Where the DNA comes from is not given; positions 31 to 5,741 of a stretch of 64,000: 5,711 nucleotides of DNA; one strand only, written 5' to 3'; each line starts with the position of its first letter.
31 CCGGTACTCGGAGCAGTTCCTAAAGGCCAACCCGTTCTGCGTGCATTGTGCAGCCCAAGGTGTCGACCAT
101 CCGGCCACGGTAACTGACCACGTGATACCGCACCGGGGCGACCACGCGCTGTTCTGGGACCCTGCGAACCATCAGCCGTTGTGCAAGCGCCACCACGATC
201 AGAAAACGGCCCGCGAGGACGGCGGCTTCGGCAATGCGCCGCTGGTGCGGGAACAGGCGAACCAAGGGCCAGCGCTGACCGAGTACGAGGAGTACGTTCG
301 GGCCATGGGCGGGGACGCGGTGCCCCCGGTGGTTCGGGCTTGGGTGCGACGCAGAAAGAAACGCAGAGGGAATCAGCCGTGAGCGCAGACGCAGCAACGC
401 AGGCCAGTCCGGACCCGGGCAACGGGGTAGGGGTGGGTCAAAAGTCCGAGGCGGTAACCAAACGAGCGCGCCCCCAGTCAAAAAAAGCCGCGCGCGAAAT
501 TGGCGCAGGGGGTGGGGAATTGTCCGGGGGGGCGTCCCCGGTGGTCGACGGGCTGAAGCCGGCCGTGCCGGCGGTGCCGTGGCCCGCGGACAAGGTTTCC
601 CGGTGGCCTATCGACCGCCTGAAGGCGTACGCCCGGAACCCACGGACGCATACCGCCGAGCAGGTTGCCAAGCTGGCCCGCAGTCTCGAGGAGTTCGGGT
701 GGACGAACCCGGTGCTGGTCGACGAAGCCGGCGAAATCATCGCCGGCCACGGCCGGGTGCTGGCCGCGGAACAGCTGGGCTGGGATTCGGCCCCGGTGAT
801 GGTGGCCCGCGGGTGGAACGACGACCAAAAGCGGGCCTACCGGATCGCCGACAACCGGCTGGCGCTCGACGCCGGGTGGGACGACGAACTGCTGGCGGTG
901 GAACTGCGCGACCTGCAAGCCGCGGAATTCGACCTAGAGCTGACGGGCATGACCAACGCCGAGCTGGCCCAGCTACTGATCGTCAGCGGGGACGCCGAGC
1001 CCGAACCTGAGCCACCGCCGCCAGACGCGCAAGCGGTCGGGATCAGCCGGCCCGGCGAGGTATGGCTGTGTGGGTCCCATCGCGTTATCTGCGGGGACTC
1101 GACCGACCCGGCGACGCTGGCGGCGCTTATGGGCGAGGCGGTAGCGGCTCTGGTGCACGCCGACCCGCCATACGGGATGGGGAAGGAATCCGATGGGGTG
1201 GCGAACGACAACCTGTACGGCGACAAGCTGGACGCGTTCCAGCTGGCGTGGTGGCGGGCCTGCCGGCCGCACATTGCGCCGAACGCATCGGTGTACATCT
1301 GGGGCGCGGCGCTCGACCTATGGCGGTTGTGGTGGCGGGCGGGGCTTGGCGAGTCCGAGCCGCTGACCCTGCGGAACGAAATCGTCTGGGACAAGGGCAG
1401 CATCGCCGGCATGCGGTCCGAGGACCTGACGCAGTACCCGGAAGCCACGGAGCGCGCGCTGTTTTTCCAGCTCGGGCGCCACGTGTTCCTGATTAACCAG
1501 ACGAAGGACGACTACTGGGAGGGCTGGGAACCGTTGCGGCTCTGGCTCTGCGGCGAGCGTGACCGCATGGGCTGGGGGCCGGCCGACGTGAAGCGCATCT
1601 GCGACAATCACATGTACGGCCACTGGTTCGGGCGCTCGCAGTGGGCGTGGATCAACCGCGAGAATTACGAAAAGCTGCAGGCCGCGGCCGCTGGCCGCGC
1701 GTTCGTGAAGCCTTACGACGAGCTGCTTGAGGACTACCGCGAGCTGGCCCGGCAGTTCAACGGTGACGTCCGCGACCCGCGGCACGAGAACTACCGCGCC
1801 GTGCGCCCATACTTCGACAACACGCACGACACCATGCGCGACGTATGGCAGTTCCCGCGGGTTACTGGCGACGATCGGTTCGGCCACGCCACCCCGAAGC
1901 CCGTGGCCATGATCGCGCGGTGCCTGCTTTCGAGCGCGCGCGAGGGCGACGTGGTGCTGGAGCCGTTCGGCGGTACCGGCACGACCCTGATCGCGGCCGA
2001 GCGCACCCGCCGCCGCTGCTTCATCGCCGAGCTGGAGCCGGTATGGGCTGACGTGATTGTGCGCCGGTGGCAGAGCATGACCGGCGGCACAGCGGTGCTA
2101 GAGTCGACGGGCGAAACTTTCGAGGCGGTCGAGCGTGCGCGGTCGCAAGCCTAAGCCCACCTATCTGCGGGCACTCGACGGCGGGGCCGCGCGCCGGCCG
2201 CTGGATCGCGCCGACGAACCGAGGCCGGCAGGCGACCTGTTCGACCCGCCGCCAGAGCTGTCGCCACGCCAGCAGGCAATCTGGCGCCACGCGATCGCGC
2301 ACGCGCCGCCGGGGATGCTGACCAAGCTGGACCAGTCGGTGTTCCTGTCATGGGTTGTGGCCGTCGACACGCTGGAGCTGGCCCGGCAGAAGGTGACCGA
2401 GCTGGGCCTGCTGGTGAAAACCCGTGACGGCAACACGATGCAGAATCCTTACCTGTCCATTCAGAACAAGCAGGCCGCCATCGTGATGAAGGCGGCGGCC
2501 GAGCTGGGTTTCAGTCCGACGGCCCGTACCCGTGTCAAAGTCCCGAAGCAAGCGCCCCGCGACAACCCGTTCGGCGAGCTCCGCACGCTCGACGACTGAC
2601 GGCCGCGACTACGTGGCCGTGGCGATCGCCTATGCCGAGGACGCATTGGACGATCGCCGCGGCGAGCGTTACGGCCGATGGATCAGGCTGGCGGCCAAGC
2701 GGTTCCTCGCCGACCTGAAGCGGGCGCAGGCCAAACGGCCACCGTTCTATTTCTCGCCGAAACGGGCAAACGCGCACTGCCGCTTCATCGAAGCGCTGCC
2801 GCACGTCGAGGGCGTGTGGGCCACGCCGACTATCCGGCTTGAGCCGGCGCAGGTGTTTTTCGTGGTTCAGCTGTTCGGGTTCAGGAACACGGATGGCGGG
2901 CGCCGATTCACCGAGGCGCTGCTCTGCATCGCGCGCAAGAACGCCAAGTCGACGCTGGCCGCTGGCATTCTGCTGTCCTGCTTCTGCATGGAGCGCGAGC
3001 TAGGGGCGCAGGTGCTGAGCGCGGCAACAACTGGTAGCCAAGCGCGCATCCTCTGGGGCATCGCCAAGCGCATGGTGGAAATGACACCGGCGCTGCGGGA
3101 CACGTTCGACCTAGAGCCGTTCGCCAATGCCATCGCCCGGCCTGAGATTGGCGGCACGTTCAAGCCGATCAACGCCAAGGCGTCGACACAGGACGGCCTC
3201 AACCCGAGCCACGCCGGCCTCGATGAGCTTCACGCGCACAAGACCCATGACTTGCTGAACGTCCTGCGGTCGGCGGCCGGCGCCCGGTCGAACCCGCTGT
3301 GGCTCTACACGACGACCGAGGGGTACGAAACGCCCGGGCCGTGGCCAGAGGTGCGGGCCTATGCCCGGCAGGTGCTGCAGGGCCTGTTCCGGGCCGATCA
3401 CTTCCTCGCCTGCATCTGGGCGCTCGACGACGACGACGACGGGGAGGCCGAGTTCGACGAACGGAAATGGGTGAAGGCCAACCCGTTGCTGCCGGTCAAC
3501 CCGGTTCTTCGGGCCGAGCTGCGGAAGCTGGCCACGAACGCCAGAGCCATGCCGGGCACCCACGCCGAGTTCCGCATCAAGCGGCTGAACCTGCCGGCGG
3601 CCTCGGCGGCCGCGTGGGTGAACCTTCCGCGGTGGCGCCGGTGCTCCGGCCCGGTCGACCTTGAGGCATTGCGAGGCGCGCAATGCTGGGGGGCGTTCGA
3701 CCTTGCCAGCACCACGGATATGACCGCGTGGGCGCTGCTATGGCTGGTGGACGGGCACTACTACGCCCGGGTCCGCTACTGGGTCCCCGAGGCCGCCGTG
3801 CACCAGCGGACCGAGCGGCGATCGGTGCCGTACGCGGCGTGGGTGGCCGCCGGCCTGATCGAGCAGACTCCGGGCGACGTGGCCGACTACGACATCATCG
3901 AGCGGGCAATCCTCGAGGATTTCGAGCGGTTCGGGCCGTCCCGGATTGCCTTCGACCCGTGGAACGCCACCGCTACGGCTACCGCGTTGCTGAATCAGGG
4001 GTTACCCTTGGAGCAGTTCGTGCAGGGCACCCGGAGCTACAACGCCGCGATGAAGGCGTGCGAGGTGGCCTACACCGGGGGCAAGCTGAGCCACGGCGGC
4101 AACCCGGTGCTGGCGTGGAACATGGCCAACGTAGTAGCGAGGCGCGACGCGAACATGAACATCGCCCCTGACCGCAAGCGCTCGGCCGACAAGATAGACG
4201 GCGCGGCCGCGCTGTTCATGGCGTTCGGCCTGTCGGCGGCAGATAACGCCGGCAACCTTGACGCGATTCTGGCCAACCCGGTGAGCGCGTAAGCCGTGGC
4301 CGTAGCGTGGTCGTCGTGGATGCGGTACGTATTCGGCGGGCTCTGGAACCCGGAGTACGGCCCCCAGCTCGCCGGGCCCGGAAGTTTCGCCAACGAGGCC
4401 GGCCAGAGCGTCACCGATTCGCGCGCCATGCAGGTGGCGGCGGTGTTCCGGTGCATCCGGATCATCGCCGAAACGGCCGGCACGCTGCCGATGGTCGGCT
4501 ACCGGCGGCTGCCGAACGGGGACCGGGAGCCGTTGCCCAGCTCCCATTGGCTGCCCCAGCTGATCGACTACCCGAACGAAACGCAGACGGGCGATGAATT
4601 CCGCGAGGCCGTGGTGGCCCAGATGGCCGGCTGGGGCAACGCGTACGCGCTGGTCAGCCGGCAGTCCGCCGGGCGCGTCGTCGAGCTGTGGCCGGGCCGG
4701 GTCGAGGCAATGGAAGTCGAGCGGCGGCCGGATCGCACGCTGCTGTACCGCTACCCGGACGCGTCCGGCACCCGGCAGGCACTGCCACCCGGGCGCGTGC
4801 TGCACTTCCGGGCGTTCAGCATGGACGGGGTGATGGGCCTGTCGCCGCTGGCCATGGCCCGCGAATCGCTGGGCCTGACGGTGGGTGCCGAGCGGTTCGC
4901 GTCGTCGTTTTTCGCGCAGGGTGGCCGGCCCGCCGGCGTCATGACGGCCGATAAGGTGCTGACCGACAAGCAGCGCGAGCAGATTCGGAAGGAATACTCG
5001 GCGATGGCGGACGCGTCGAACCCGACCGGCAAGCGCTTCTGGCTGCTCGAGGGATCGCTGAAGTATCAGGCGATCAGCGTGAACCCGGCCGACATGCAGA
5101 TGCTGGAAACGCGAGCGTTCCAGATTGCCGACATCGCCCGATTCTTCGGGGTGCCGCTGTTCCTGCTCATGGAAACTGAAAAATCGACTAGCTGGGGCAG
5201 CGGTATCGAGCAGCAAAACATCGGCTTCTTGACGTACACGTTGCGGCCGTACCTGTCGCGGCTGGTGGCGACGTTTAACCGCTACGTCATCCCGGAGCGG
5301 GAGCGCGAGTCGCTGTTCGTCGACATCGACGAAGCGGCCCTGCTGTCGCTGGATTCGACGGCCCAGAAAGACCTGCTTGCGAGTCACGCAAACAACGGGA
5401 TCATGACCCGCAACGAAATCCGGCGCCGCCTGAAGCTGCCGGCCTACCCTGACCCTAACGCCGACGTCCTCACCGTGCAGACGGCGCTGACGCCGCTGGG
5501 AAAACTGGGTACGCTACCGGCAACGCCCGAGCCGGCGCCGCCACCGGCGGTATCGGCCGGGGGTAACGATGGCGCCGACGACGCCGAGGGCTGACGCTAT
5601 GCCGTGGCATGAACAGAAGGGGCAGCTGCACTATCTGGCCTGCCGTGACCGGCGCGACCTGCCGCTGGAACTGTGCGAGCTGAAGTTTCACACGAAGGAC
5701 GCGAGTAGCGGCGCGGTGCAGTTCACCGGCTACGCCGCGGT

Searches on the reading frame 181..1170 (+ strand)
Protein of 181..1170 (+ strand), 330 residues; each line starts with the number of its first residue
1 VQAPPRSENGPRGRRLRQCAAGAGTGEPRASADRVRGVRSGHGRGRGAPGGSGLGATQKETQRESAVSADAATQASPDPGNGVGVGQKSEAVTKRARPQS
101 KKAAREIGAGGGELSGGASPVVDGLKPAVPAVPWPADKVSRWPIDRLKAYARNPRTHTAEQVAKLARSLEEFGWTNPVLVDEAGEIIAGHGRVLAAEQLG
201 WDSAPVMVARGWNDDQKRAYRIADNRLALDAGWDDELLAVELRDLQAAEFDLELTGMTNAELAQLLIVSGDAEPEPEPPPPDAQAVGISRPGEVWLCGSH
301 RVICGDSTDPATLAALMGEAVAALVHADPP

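Call 40: search_solved_structures(query=window:181-1170:+, max_evalue=0.01, show_alignments=3)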
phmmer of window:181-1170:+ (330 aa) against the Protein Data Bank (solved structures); distinct sequences matched with E-value up to 0.01: 2.
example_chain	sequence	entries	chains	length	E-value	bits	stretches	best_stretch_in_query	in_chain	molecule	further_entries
7ng0_A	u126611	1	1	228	0.00046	22.8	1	142-228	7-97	Nucleoid occlusion protein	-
7nfu_A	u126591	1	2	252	0.00046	22.8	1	140-228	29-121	Nucleoid occlusion protein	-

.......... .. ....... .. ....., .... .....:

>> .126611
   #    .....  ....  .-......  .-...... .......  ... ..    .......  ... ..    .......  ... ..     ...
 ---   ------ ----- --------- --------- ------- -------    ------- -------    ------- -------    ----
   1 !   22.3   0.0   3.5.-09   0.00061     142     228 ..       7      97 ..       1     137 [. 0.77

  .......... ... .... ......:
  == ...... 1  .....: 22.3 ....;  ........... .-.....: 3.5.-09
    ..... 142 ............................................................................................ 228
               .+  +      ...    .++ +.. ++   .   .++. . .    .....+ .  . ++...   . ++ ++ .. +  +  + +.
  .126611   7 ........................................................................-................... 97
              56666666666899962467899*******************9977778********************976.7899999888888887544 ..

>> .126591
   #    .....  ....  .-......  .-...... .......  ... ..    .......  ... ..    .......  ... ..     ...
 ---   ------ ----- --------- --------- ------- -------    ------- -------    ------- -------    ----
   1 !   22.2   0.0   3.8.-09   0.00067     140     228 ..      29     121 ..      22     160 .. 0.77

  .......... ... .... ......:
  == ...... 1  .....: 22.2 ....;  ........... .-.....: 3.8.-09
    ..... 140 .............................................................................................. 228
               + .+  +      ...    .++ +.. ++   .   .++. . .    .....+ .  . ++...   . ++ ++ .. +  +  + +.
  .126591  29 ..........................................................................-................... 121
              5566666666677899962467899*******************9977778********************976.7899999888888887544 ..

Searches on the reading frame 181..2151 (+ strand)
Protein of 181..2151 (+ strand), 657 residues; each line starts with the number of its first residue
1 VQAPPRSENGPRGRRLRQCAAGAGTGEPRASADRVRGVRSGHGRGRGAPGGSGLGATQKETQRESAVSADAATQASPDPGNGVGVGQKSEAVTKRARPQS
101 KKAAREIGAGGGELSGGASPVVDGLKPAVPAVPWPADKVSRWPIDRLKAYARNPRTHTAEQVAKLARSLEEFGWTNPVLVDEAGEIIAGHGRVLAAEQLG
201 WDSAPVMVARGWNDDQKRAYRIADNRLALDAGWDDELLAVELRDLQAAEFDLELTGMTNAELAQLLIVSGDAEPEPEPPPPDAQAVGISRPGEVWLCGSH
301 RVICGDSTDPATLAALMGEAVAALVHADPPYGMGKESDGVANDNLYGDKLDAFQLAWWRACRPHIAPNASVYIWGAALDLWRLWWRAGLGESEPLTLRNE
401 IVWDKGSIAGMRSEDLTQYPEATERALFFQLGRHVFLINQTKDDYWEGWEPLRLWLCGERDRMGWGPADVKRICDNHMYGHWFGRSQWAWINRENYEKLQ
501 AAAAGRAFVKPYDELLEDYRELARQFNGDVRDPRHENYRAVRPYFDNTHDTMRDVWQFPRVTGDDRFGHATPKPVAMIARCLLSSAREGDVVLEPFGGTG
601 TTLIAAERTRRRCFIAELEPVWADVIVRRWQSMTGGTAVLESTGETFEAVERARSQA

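Call 17: search_dna_similar(query=window:181-2151:+, collection=phages, mode=protein, max_rows=25)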
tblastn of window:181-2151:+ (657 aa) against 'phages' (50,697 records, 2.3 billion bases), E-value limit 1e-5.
Records with a match: 819; places in all: 839; records where one place covers at least 80% of the query: 1.
Best place of each record, by identity: <60% 819.
By first word of the organism name: Streptococcus 178; Gordonia 81; Microbacterium 64; Staphylococcus 35; Escherichia 33; Vibrio 23; Bacteriophage 22; Pseudomonas 22; Porphyromonas 18; Lactobacillus 17; and 86 more.
By host as written in the record: - 98; Gordonia terrae 3612 68; Microbacterium foliorum NRRL B-24224 30; Escherichia coli 21; Microbacterium paraoxydans NWU1 16; Staphylococcus aureus 13; Streptococcus suis 11; Rhodobacter capsulatus YW1 11; and 367 more.
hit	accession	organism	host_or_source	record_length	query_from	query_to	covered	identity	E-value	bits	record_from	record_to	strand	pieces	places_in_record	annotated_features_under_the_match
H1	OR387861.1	Streptococcus phage vb_Spy_7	Streptococcus pyogenes 9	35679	145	639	75%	38.5%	3e-96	330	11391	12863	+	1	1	DNA methyltransferase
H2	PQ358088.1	Staphylococcus phage TPWB-09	Staphylococcus sp.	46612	138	640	77%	35.1%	1e-82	291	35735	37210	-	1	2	DNA methyltransferase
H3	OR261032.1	Aeromonas phage ST4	Aeromonas hydrophila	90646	122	647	80%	33.2%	1e-60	226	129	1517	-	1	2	DNA methyltransferase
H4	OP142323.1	Staphylococcus phage Lacachita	Staphylococcus epidermidis 1457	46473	150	640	75%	35.3%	2e-82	290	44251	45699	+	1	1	ParB protein | promoter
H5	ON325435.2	Staphylococcus phage CUB-EPI_14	Staphylococcus epidermidis SE14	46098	150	640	75%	34.9%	5e-82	289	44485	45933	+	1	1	DNA modification methylase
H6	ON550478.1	Staphylococcus phage Sazerac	Staphylococcus epidermidis LM1680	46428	150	640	75%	34.7%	2e-81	287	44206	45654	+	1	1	putative adenine methyltransferase family protein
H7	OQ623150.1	Staphylococcus phage Southeast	Staphylococcus epidermidis LM1680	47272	150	640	75%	34.3%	2e-80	284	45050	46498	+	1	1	putative methyltransferase | ribosome_binding_site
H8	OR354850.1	Staphylococcus phage S-CoN_Ph27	Staphylococcus sp.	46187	150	640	74%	34.3%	7e-64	291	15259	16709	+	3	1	DNA methyltransferase | ParB-like partition nuclease | hypothetical protein (x2)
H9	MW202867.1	Caudoviricetes sp.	Manatee Spring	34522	135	657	56%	44.6%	2e-52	292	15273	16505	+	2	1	adenine specific DNA methyltransferase | putative DNA binding domain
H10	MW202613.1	Caudoviricetes sp.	Manatee Spring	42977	134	655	57%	43.1%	3e-50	284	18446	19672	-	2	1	adenine specific DNA methyltransferase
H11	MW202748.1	Caudoviricetes sp.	Manatee Spring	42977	134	655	57%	43.1%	3e-50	284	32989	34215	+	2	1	adenine specific DNA methyltransferase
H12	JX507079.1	Acidithiobacillus phage AcaML1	Acidithiobacillus caldus ATCC 51756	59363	134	648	59%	40.3%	6e-38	251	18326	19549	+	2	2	DNA modification methylase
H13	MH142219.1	Acidithiobacillus phage AcaML1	Acidithiobacillus caldus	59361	134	648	59%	40.3%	6e-38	251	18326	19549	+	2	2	record has no annotation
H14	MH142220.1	Acidithiobacillus phage AcaML1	Acidithiobacillus caldus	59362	134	648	59%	40.3%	6e-38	251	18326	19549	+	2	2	record has no annotation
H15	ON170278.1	Ralstonia phage YO164_3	Ralstonia solanacearum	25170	134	642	57%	41.0%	1e-37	237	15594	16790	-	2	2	record has no annotation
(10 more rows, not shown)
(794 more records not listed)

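Call 19: search_protein_families(library=pfam, proteins=[window:181-2151:+], max_evalue=0.01)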
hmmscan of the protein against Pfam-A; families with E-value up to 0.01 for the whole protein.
window:181-2151:+ (657 aa): 3 families
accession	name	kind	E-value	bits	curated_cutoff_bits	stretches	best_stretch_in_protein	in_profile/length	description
PF01555.25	N6_N4_Mtase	-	8.2e-24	85.2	26.7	1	324-621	3-214/221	DNA methylase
PF02195.25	ParB_N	-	2.3e-07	31.2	26.3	1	139-220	3-88/95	ParB N-terminal domain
PF01170.24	UPF0020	-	0.0041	17.3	22.3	0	577-613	15-53/197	RMKL-like, methyltransferase domain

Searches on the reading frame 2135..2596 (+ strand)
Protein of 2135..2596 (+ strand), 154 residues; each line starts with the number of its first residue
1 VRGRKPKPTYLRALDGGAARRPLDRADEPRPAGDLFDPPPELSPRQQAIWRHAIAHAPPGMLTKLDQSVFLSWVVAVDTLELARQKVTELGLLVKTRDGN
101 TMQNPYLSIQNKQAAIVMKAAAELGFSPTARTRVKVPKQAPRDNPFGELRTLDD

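Call 19: search_protein_families(library=pfam, proteins=[window:2135-2596:+], max_evalue=0.01)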
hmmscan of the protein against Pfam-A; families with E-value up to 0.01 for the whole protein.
window:2135-2596:+ (154 aa): 1 family
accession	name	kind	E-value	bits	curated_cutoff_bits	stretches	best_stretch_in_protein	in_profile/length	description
PF05119.17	Terminase_4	-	1.4e-16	61.2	24.7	1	48-139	3-96/98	Phage terminase, small subunit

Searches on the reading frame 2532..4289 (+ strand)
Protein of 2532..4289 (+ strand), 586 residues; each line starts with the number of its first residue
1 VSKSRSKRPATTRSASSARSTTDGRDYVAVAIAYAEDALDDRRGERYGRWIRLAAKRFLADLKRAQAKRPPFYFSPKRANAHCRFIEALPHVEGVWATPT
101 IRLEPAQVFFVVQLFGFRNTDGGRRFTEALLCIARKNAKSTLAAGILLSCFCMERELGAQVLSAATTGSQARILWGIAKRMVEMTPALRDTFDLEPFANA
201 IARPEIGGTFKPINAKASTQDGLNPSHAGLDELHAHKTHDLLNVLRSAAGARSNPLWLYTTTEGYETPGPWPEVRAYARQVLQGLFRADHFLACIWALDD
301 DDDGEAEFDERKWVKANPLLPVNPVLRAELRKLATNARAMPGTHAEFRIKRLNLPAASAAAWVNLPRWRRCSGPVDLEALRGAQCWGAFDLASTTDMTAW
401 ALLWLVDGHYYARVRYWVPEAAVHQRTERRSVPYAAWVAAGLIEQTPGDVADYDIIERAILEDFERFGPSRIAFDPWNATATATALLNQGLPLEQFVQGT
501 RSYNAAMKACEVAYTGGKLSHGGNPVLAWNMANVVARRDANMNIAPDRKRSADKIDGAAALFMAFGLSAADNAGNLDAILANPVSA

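Call 19: search_protein_families(library=pfam, proteins=[window:2532-4289:+], max_evalue=0.01)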
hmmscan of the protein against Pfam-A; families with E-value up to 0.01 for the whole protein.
window:2532-4289:+ (586 aa): 2 families
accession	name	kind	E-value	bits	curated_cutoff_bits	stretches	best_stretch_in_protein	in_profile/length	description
PF20441.4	TerL_nuclease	-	1.3e-36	126.7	24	1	287-569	3-283/286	Terminase large subunit, endonuclease domain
PF03354.21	TerL_ATPase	-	1.9e-20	73.7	23.7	1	107-278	3-176/178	Terminase large subunit, ATPase domain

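Call 33: search_dna_similar(query=window:2532-4289:+, collection=phages, mode=protein, max_rows=15)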
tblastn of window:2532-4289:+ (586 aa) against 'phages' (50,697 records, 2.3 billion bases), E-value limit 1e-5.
Records with a match: 2396; places in all: 2399; records where one place covers at least 80% of the query: 1981.
Best place of each record, by identity: <60% 2396.
By first word of the organism name: Streptococcus 469; Staphylococcus 272; Vibrio 223; Mycobacterium 156; Enterococcus 145; Paenibacillus 110; Bacillus 72; Lactobacillus 66; Ralstonia 62; Escherichia 59; and 104 more.
By host as written in the record: - 349; Streptococcus thermophilus 130; Mycobacterium smegmatis mc2 155 108; Staphylococcus aureus 77; Ralstonia solanacearum 49; Escherichia coli 44; Enterococcus faecalis 43; Paenibacillus larvae 42; and 755 more.
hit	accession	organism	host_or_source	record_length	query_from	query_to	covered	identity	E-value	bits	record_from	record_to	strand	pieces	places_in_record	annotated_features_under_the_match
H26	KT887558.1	Pseudomonas phage phi2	Pseudomonas aeruginosa WH-SGI-V-07173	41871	25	584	96%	56.4%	0e+0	639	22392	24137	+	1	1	terminase large subunit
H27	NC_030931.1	Pseudomonas phage phi2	Pseudomonas aeruginosa WH-SGI-V-07173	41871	25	584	96%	56.4%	0e+0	639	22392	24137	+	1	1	terminase large subunit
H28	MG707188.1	Pseudomonas phage TC7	Pseudomonas aeruginosa PA1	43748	25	584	96%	56.4%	0e+0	638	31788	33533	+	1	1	terminase large subunit | terminase small subunit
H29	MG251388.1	Pseudomonas phage Psp6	Pseudomonas putida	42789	25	566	92%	50.3%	1e-172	549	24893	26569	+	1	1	terminase large subunit | hypothetical protein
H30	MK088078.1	Marinobacter phage AS1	Marinobacter sp. D1S9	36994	25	566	92%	37.5%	2e-97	331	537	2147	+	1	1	terminase large subunit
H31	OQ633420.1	Pseudomonas phage PotUPM1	Pseudomonas otitidis NK1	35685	49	585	92%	36.8%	2e-84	293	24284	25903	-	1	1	terminase large subunit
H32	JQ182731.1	Enterobacteria phage mEp235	Escherichia coli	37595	28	584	95%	35.4%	2e-88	305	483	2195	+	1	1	terminase large subunit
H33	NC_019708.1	Enterobacteria phage mEp235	Escherichia coli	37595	28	584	95%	35.4%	2e-88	305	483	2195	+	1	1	terminase large subunit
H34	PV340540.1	Escherichia phage mEp235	Escherichia coli str. K-12 substr. ...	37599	28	584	95%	35.4%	2e-88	305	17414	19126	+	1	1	terminase DNA packaging protein A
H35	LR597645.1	Escherichia phage Fraca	-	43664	28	584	95%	35.2%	2e-87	302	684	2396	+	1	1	Phage terminase, large subunit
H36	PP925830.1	Escherichia phage CharmingMan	Escherichia coli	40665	28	584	95%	35.2%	3e-87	301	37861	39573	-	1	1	terminase large subunit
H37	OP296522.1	Variovorax phage VarioGold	Variovorax sp. ZS18.2.2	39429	27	566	92%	36.2%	3e-88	305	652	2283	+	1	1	terminase large subunit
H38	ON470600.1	Escherichia phage vB_EcoS-569R6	Escherichia coli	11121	28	574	93%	35.2%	2e-84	293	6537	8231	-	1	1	terminase large subunit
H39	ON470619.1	Escherichia phage vB_EcoS-813R8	Escherichia coli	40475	28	574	93%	35.2%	2e-84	293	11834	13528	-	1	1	terminase large subunit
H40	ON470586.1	Escherichia phage vB_EcoS-611R1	Escherichia coli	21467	28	574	93%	35.2%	2e-84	293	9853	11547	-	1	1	terminase large subunit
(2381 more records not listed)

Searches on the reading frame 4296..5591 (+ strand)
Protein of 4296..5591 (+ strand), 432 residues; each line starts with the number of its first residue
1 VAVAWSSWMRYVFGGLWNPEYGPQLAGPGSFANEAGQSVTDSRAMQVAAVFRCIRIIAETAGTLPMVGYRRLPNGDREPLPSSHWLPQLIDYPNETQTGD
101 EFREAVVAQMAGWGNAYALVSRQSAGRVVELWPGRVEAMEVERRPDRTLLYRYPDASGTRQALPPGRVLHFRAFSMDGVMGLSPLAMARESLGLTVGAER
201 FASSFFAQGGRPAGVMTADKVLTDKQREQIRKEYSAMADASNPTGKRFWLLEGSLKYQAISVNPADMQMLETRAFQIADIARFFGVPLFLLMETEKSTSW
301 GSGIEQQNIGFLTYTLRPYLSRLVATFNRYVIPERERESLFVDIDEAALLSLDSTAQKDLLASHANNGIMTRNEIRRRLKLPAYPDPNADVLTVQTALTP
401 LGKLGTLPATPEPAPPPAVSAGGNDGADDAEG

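Call 19: search_protein_families(library=pfam, proteins=[window:4296-5591:+], max_evalue=0.01)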
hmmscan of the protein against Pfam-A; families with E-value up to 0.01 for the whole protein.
window:4296-5591:+ (432 aa): 1 family
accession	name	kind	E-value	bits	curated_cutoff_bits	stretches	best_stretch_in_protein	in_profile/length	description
PF04860.17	Phage_portal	-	1.7e-85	287.5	39.1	1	49-379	2-320/321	Phage portal protein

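Call 32: find_related_loci(query=window:4296-5591:+, collection=genome_contigs, flank=10000)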
Query window:4296-5591:+ (432 aa) in genome_contigs; peptide patterns used: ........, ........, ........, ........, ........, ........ (x = any residue, [..] = any of these).
130 stretches matched a pattern; 7 encode a relative of the query (tblastn E <= 1e-3); 7 distinct loci.
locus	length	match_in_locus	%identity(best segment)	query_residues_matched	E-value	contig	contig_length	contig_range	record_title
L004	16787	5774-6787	37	32-376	2e-65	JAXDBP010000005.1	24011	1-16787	MAG: Bellilinea sp. isolate POMEDNA-B21 Raw2_k127_1136068, whole genome shotgun sequence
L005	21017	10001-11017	36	35-376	5e-57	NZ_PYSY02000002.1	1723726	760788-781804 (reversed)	Brucella pituitosa strain CCUG 50899 tig00000002_pilon, whole genome shotgun sequence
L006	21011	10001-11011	36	37-376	3e-56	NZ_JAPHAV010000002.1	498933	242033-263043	Ochrobactrum chromiisoli strain YY2X Scaffold2_1, whole genome shotgun sequence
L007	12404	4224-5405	33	32-414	1e-66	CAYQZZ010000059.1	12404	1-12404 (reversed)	MAG TPA_asm: uncultured Dehalococcoidaceae bacterium isolate binchicken_co103_286 genome assembly, contig: NODE_5497_len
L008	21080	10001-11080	34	29-390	4e-54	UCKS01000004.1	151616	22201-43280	Rhizobiales bacterium isolate AFS094519 genome assembly, contig: contig_4, whole genome shotgun sequence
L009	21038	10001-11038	32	29-382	4e-54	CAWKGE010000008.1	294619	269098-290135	MAG: uncultured Gemmatimonadales bacterium isolate MFD05684.bin.2.269 genome assembly, contig: contig_18267, whole genom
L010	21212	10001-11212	37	5-415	3e-74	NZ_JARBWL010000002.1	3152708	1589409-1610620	Pseudomonas fungipugnans strain 681 contig_2, whole genome shotgun sequence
